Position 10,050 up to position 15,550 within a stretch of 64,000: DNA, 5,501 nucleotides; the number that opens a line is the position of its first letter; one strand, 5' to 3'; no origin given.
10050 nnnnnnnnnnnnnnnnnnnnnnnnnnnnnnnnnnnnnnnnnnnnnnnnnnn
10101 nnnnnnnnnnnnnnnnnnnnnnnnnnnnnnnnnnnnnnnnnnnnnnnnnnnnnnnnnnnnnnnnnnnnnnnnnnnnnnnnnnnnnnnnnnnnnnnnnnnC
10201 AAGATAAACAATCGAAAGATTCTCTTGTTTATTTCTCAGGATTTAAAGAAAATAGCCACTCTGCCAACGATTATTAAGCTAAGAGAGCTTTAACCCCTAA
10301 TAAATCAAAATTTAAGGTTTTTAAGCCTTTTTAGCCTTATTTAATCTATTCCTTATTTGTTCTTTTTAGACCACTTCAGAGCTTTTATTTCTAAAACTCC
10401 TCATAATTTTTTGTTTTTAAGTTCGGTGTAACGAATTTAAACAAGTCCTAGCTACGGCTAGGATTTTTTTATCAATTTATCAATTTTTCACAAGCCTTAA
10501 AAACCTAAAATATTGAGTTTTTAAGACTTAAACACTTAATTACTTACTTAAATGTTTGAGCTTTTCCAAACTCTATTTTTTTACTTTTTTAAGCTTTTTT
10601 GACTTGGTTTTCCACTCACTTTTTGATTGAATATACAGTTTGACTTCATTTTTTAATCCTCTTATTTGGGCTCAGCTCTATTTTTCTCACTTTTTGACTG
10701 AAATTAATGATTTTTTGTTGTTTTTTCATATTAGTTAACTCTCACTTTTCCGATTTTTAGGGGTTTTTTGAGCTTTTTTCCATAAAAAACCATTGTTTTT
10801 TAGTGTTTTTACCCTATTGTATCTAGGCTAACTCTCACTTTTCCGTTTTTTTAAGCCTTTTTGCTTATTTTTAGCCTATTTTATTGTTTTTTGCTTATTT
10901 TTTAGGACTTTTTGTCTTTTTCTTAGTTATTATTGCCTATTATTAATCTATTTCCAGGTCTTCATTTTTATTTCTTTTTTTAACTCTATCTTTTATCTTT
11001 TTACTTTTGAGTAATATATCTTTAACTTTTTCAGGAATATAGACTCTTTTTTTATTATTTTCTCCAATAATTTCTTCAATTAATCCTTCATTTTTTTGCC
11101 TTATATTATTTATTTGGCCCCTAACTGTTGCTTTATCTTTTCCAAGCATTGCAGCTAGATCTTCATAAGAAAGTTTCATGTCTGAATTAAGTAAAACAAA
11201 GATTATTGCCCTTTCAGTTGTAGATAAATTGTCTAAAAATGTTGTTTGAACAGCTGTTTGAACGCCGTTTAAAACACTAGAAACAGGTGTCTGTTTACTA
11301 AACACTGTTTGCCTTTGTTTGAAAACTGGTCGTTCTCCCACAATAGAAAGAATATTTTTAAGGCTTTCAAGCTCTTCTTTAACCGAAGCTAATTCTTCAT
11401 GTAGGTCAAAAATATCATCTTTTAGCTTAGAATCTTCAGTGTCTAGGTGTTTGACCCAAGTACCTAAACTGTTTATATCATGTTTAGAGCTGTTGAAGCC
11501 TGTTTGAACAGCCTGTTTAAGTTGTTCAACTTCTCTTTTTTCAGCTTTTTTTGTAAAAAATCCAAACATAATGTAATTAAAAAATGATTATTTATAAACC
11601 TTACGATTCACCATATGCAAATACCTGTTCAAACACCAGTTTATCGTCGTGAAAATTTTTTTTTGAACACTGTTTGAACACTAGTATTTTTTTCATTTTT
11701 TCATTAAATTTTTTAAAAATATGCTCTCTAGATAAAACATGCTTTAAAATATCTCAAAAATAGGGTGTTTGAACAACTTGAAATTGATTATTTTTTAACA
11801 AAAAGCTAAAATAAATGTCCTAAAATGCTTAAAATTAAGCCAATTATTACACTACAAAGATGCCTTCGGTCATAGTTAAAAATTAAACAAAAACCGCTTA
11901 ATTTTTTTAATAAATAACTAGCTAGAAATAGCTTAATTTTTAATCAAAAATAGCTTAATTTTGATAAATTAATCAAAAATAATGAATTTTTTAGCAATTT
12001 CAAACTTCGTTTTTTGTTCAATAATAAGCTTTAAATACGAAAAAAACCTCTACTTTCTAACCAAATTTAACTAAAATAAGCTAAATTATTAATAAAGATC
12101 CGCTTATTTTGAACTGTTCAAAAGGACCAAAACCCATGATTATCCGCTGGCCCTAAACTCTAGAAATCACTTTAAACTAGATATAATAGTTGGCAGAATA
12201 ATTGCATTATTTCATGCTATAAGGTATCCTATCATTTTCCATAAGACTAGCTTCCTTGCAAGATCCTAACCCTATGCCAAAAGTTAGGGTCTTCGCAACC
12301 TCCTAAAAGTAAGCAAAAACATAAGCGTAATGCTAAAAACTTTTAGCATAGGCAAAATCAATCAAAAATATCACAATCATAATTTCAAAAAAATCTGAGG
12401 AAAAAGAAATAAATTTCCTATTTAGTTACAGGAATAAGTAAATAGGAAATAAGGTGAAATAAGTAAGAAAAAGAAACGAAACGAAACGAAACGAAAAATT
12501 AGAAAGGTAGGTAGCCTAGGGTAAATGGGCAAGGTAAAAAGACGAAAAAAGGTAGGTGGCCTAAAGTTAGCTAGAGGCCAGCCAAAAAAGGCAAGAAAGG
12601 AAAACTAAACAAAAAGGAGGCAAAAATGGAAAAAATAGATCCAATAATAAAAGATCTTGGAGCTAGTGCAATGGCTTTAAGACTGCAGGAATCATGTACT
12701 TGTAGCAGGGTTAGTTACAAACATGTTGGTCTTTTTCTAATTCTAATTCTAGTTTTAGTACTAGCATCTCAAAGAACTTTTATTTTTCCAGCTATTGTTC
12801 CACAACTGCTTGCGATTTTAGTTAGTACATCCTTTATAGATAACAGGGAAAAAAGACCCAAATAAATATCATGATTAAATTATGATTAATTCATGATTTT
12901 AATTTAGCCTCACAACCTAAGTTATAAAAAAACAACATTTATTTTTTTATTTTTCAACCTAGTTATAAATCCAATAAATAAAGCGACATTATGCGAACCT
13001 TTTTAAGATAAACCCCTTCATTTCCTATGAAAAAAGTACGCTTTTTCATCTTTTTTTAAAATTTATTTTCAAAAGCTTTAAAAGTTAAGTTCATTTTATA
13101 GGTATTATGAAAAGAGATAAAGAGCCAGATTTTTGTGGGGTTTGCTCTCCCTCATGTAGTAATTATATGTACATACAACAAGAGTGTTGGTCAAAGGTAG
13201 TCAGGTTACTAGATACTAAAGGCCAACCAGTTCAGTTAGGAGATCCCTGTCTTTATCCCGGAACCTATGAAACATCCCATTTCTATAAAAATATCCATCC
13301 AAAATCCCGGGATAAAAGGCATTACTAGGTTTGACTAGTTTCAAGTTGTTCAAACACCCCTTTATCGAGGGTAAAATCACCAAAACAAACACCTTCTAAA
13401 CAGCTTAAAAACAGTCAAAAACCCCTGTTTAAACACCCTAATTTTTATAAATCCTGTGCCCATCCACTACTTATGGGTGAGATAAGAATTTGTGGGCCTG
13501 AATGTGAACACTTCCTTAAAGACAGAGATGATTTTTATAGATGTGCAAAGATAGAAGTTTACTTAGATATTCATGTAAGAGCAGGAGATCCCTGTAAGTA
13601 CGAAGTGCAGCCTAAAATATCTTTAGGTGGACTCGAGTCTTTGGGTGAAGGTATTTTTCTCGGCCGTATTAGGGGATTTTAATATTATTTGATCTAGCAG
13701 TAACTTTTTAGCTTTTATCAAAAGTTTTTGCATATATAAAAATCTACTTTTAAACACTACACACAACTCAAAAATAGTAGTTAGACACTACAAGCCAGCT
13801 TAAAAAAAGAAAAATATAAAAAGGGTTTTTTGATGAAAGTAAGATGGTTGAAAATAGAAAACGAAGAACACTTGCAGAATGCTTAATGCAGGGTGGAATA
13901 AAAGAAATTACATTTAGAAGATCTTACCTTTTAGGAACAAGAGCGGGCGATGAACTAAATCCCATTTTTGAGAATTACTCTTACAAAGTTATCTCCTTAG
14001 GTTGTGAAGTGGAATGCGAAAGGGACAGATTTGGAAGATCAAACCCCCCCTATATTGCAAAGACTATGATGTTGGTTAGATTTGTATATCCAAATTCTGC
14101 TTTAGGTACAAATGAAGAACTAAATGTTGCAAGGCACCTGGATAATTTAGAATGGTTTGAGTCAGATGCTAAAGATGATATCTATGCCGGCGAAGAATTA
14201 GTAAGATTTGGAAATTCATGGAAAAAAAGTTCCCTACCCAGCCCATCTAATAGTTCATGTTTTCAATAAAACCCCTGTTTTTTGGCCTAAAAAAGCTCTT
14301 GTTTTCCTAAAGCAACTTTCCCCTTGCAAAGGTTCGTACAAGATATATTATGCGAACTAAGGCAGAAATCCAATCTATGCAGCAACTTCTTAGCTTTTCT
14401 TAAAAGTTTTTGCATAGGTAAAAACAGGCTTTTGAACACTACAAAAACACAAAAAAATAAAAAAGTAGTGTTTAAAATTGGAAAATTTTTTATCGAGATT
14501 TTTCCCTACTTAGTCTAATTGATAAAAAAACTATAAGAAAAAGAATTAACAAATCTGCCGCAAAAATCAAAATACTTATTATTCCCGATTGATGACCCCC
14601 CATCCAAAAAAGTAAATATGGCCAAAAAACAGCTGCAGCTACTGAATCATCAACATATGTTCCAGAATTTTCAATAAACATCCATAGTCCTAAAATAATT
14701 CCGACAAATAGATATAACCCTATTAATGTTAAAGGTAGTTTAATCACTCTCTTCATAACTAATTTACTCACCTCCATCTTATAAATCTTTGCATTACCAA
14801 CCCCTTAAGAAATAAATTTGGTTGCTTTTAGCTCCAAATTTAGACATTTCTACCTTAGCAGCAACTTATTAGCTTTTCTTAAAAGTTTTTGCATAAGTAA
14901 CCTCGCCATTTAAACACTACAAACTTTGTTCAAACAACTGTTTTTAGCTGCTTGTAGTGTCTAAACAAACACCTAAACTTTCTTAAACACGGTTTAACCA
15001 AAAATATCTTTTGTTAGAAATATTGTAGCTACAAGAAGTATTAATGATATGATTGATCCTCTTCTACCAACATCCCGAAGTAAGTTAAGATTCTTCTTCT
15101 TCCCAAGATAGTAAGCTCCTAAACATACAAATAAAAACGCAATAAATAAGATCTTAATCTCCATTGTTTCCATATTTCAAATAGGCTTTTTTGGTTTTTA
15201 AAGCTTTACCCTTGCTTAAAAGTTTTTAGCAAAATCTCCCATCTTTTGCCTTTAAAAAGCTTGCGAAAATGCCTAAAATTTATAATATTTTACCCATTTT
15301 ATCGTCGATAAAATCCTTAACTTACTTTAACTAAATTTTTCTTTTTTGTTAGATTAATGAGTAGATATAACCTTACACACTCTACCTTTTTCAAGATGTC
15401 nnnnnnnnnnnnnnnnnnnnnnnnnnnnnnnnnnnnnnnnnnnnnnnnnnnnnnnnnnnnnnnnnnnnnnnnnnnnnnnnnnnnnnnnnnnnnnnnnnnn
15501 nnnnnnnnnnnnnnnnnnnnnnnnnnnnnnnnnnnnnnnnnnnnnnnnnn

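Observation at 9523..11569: Convergent paralogous coiled-coil/linker/wHTH genes whose linkers are built from DNA words that recur in nearby non-coding DNA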

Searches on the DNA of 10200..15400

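Call 51: search_rna_families(source=window, start=10200, end=15400, threshold=evalue, max_evalue=1)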
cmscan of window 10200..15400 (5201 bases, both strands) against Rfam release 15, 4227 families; matches with E-value up to 1: 1.
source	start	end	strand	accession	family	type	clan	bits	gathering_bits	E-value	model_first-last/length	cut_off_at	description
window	12844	12919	-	RF04053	mir-95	Gene; miRNA;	-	25.4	67.5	0.12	1-79/79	no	mir-95 microRNA precursor family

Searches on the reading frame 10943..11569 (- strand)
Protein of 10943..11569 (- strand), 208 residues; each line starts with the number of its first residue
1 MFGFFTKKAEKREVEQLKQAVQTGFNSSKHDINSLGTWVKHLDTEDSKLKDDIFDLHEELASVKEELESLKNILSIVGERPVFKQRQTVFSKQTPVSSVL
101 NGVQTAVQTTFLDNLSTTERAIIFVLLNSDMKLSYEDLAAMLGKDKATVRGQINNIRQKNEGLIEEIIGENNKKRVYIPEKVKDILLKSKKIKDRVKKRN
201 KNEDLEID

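Call 9: search_protein_families(library=pfam, proteins=[window:10943-11569:-], max_evalue=0.1)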
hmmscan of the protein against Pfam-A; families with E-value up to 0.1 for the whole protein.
window:10943-11569:- (208 aa): 14 families
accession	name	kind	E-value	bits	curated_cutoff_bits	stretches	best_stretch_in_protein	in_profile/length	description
PF13936.12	HTH_38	-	0.0047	17.1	27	1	115-149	5-37/44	Helix-turn-helix domain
PF04513.17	Baculo_PEP_C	-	0.013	16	38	0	13-119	35-127/140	Baculovirus polyhedron envelope protein, PEP, C terminus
PF10146.14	zf-C4H2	-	0.014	16.4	34.5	1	10-87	39-115/240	Zinc finger-containing protein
PF05974.18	DUF892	-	0.014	15.9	23.7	0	7-73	26-96/159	Domain of unknown function (DUF892)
PF08279.18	HTH_11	-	0.017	15.5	25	1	120-172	3-51/55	HTH domain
PF08281.18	Sigma70_r4_2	-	0.038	14.1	25.7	1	115-159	11-53/54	Sigma-70, region 4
PF07889.17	DUF1664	-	0.042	14.3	34.6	0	13-76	49-112/124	Protein of unknown function (DUF1664)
PF13551.12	HTH_29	-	0.057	14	28.1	0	125-164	4-45/64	Winged helix-turn helix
PF08299.17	Bac_DnaA_C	-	0.058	13.9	31.5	0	119-156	31-69/69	Bacterial dnaA protein helix-turn-helix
PF05791.16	Bacillus_HBL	-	0.058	13.7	29.1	1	7-74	100-167/177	Bacillus haemolytic enterotoxin (HBL)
PF13384.12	HTH_23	-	0.058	13.7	24.6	1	116-158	3-43/50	Homeodomain-like domain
PF13730.12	HTH_36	-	0.059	13.6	25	0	114-159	2-52/55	Helix-turn-helix domain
PF08220.18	HTH_DeoR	-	0.075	13.2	21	0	122-159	4-41/57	DeoR-like helix-turn-helix domain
PF05615.18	THOC7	-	0.077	13.7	28.7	1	9-74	38-103/136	Tho complex subunit 7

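Call 15: find_homologous_proteins(query=window:10943-11569:-)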
Query window:10943-11569:- (208 aa): 897 proteins with E <= 0.001 among 1225 candidates; the best 120 are listed.
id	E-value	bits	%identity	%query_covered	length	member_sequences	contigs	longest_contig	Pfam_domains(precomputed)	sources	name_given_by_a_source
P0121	4.2e-125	433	100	100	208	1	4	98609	-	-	-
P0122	1.4e-121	422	98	100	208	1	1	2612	-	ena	-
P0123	2.3e-120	418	97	100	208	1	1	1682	-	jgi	-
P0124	4.5e-120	417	97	100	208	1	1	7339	-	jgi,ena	-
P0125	2.8e-114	398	91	100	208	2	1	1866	-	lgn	-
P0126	2.1e-106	372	86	100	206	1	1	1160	-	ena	-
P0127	1.2e-105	370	86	100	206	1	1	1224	-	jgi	-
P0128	4.6e-98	345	80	96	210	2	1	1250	-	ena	-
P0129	5.0e-98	345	80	98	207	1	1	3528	-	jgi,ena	-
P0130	2.8e-97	342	79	96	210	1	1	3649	-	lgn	-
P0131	3.9e-97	342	81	88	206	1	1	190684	-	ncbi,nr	ncbi:Uncharacterised protein [uncultured archaeon]|nr:Uncharacterised protein [uncultured archaeon]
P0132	1.6e-95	337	79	90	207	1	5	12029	-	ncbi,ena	ncbi:MAG: hypothetical protein AABX54_01060 [Nanoarchaeota archaeon]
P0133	3.9e-95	335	78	98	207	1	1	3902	-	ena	-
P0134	4.0e-95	335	75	98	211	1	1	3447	-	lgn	-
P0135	7.5e-94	331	75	98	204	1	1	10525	-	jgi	jgi:hypothetical protein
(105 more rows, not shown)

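Call 38: search_solved_structures(query=A2, max_evalue=1)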
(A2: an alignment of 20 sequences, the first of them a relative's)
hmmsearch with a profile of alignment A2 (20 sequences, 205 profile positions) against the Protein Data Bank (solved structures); distinct sequences matched with E-value up to 1: 33.
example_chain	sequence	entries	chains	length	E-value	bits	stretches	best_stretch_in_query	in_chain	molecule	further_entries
8tqk_A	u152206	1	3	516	0.0063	19.6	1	24-74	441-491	Fusion glycoprotein F0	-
6cmv_A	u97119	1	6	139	0.018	18.1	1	110-188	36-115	Transcriptional regulator Lrs14-like protein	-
6mjz_A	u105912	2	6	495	0.019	18.1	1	24-74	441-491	Fusion glycoprotein F0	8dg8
2yo3_A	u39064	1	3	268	0.027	17.5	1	14-76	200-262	GENERAL CONTROL PROTEIN GCN4, PUTATIVE INNER MEMBRANE PROTEIN, GENERAL CONTROL PROTEIN GCN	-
7upq_B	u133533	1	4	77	0.056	16.5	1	41-103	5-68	DHT03 protein B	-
8qox_B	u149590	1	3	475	0.1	15.7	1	21-107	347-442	Conserved membrane protein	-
6tao_A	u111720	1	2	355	0.1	15.6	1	16-95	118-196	Non-hemolytic enterotoxin lytic component L1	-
7upo_B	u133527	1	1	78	0.11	15.6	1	39-97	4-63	DHT03 protein B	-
4jzl_A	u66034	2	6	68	0.12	15.4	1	41-76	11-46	B-cell receptor-associated protein 31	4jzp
2lls_A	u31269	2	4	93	0.12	15.4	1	7-46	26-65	Protein S100-A1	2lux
3jw4_A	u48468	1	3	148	0.13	15.3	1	115-178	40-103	Transcriptional regulator, MarR/EmrR family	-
5app_A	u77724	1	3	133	0.13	15.3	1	7-66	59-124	General control protein GCN4,GENERAL CONTROL PROTEIN GCN4, OUTER MEMBRANE PROTEIN 100,Gene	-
2llt_A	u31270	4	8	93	0.13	15.3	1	7-46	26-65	Protein S100-A1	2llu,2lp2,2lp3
2l0p_A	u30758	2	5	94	0.14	15.2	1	7-46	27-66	S100 calcium binding protein A1 | Protein S100-A1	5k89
8xwx_E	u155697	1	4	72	0.14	15.2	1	41-76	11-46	B-cell receptor-associated protein 31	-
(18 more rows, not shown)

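Call 45: find_encoding_contigs(protein=P0124, flank=6000, max_places=3)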
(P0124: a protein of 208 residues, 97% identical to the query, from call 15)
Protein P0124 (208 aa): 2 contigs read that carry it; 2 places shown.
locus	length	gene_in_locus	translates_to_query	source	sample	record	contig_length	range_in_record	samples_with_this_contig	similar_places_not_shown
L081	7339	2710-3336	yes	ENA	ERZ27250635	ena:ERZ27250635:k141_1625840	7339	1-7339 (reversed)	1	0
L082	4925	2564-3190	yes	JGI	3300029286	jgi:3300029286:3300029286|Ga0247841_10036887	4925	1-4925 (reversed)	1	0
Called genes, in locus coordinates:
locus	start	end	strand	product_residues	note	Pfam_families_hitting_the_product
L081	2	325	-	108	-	?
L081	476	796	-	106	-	-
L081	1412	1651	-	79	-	-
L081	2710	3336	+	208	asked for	-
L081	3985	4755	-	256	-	-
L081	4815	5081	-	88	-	-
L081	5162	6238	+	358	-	-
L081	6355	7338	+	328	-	?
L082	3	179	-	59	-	?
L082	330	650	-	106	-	-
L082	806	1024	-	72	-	-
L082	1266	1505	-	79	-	-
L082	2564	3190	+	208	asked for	-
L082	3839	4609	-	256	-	-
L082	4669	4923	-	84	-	?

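Call 53: predict_structure(alignment_id=A2)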
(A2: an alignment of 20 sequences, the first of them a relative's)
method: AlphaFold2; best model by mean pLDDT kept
length: 208 residues; sequences in the alignment: 20
mean_pLDDT: 61.2   pTM: 0.42
mean pLDDT of the five models: 61.2, 57.0, 54.0, 49.5, 48.0
residues with pLDDT >= 90: 1; 70-90: 67; 50-70: 87; < 50: 53
segments of 3 or more residues with pLDDT < 50: 1-10, 79-110, 203-208
pLDDT, mean of each block of 10 residues (from residue 1): 39 59 61 59 60 69 67 56 35 28 34 71 77 84 85 84 75 78 62 52 46
secondary structure, 60 per line:
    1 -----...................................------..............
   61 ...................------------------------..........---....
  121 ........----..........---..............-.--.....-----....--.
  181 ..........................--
elements in order: H6-40 H47-79 H104-113 H117-128 H135-142 H146-159 E164-168 E174-177 H180-206

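Call 56: fold_search(model_id=the predicted structure, library=pdb)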
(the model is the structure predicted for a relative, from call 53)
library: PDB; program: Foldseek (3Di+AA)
matches with E <= 10: 1024; with E <= 0.001: 1
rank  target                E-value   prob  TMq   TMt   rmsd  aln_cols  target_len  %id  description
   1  3eco_A                8.7e-04  1.00  0.37  0.53   4.4       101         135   16  Crystal structure of MepR, a transcription regulator of the Staphylococcus aureus multidrug efflux pump MepA (released 2009-02-10)
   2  4lll_M                1.4e-03  1.00  0.35  0.54   4.3       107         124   17  Crystal structure of S. aureus MepR-DNA complex (released 2014-05-14)
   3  5ffx_A                2.4e-03  1.00  0.36  0.51   4.6       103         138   16  S. aureus MepR G34K Mutant (released 2016-12-21)
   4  3bpx_B                2.5e-03  1.00  0.33  0.48  11.6       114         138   17  Crystal Structure of MarR (released 2008-05-20)
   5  4l9n_B                2.8e-03  1.00  0.37  0.52   4.4       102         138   16  Crystal structure of MepR A103V mutant from multidrug resistant S. aureus clinical isolate (released 2013-09-11)
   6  1smt_A                3.0e-03  1.00  0.35  0.68   4.7       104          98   15  SMTB REPRESSOR FROM SYNECHOCOCCUS PCC7942 (released 1997-12-03)
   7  4ld5_A                3.0e-03  1.00  0.32  0.46   4.8        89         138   15  Crystal structure of MepR Q18P mutant from multidrug resistant S. aureus clinical isolate (released 2013-09-11)
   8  6cmv_D                3.0e-03  1.00  0.31  0.54   8.7       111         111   23  Crystal structure of Archaeal Biofilm Regulator (AbfR2) from Sulfolobus acidocaldarius (released 2018-11-14)
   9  3q5f_B                3.2e-03  1.00  0.34  0.48   4.3        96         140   17  Crystal structure of the Salmonella transcriptional regulator SlyA in complex with DNA (released 2011-05-04)
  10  3q5f_A                3.2e-03  1.00  0.34  0.48   4.3        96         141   17  Crystal structure of the Salmonella transcriptional regulator SlyA in complex with DNA (released 2011-05-04)
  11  6cmv_C                3.2e-03  1.00  0.32  0.56   8.5       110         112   24  Crystal structure of Archaeal Biofilm Regulator (AbfR2) from Sulfolobus acidocaldarius (released 2018-11-14)
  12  5c8h                  3.2e-03  1.00  0.30  0.55   4.1        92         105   23  Crystal structure of ORC2 C-terminal domain (released 2015-07-08)
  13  6cmv_A                3.5e-03  1.00  0.31  0.55  10.2       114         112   24  Crystal structure of Archaeal Biofilm Regulator (AbfR2) from Sulfolobus acidocaldarius (released 2018-11-14)
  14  6cmv_B                3.7e-03  1.00  0.31  0.53   9.8       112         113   24  Crystal structure of Archaeal Biofilm Regulator (AbfR2) from Sulfolobus acidocaldarius (released 2018-11-14)
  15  4l9j_A                4.9e-03  1.00  0.34  0.49   5.0       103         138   16  Crystal structure of S. aureus MepR in DNA-binding conformation (released 2013-09-11)
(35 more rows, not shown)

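Call 62: search_protein_families(library=ncbifam, proteins=[window:10943-11569:-], max_evalue=0.01)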
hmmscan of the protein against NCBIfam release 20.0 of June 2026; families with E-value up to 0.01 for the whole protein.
window:10943-11569:- (208 aa): 7 families
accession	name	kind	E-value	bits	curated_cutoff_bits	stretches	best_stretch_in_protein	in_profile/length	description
NF053606.1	Sta1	subfamily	1e-05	25.6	80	1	110-174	13-74/100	Sta1 family transcriptional regulator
NF040939.2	trans_reg_lrs14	equivalog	7.5e-05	22.7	90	1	110-174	14-76/103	Lrs14 family HTH-type transcriptional regulator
TIGR01884.1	cas_HTH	subfamily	0.0016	17.9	60.2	1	86-177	115-196/202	CRISPR-associated CARF protein Csa3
NF007229.0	PRK09647.1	equivalog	0.0018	17.6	265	1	106-165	147-203/220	RNA polymerase sigma factor SigE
TIGR02937.1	sigma70-ECF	superfamily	0.0032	17.1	42.9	1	68-159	96-160/165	sigma-70 family RNA polymerase sigma factor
TIGR02957.1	SigX4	subfamily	0.0051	16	323.25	1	103-160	98-152/281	RNA polymerase sigma-70 factor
NF007214.0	PRK09636.1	subfamily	0.01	15.1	271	0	109-157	110-156/293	RNA polymerase sigma factor SigJ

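Call 88: search_protein_families(library=pfam, alignment_id=A2, max_evalue=0.01)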
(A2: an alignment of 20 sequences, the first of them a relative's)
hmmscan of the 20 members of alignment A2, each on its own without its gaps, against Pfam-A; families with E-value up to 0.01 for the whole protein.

A. member 1, P0121 (208 aa): 1 family
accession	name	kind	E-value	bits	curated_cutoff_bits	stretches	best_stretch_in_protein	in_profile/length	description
PF13936.12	HTH_38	-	0.0047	17.1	27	0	115-149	5-37/44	Helix-turn-helix domain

B. families by the number of members that match (of 20 scanned): 21 families
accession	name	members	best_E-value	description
PF13936.12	HTH_38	12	0.00014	Helix-turn-helix domain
PF05791.16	Bacillus_HBL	8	0.00053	Bacillus haemolytic enterotoxin (HBL)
PF07889.17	DUF1664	6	0.00029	Protein of unknown function (DUF1664)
PF04513.17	Baculo_PEP_C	5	0.00059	Baculovirus polyhedron envelope protein, PEP, C terminus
PF05974.18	DUF892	5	0.0013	Domain of unknown function (DUF892)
PF09177.16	STX6_10_61_N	4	0.0049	Syntaxin 6/10/61, N-terminal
PF05823.17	Gp-FAR-1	2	0.00013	Nematode fatty acid retinoid binding protein (Gp-FAR-1)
PF08317.16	Spc7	2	0.002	Spc7 kinetochore protein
PF13166.12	AAA_13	2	0.0022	AAA domain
PF08279.18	HTH_11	2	0.0034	HTH domain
PF10234.14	Cluap1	1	0.0031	Clusterin-associated protein-1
PF10498.14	IFT57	1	0.0036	Intra-flagellar transport protein 57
PF10303.14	DUF2408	1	0.0038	Protein of unknown function (DUF2408)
PF03444.21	HrcA_DNA-bdg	1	0.0039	Winged helix-turn-helix transcription repressor, HrcA DNA-binding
PF01920.25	Prefoldin_2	1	0.0042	Prefoldin subunit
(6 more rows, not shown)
